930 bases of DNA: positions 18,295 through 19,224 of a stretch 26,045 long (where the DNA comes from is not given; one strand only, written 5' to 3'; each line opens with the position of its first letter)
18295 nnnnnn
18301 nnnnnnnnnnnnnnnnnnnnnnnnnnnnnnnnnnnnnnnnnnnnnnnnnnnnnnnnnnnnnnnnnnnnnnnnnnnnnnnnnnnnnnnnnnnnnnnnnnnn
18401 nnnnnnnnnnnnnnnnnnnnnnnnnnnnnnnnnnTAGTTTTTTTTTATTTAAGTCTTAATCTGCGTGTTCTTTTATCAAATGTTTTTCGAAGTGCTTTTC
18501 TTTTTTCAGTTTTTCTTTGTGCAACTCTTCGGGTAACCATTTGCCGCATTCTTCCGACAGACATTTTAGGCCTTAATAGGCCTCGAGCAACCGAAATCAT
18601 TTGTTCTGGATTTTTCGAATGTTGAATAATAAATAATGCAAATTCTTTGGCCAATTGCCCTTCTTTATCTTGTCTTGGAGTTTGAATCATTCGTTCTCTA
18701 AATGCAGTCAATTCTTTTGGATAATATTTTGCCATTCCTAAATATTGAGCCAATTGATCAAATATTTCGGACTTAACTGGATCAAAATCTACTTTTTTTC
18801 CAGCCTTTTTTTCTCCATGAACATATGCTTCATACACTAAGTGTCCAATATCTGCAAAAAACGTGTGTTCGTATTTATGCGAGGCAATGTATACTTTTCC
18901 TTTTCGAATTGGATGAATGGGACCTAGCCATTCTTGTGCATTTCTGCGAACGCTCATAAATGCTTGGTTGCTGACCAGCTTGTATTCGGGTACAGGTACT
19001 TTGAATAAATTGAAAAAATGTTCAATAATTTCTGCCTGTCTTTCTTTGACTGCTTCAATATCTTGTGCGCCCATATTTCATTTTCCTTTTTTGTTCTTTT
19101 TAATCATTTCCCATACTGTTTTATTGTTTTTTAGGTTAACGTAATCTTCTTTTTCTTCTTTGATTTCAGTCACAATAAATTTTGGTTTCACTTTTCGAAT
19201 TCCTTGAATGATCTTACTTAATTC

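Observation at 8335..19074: Arg/Lys-rich terminal tails recur on otherwise unrelated proteins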

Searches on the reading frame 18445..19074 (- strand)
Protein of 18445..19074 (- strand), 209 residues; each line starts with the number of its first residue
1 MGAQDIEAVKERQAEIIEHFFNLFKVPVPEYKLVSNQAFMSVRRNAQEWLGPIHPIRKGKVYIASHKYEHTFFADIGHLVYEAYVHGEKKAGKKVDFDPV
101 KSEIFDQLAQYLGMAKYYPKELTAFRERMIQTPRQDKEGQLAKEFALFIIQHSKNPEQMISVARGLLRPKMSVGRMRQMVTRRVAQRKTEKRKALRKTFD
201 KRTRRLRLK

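Call 5: search_protein_families(library=pfam, max_evalue=0.01, proteins=[window:18445-19074:-])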
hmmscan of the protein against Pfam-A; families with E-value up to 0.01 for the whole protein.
window:18445-19074:- (209 aa): 0 families

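Call 6: search_protein_families(library=ncbifam, max_evalue=0.01, proteins=[window:18445-19074:-])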
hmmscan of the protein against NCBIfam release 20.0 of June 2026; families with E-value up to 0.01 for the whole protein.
window:18445-19074:- (209 aa): 0 families

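Call 13: find_homologous_proteins(query=window:18445-19074:-, max_evalue=0.001)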
Query window:18445-19074:- (209 aa): 1 proteins with E <= 0.001 among 91 candidates.
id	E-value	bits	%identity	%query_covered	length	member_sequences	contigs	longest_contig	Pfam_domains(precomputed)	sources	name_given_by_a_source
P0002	1.1e-132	458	100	100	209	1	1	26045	-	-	-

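Call 44: search_protein_families(library=phrogs, max_evalue=0.01, proteins=[window:18445-19074:-])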
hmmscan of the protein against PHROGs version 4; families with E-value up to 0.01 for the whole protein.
window:18445-19074:- (209 aa): 0 families

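Call 59: search_solved_structures(query=window:18445-19074:-, max_evalue=10, show_alignments=2)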
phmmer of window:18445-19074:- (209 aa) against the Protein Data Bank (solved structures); distinct sequences matched with E-value up to 10: 0.
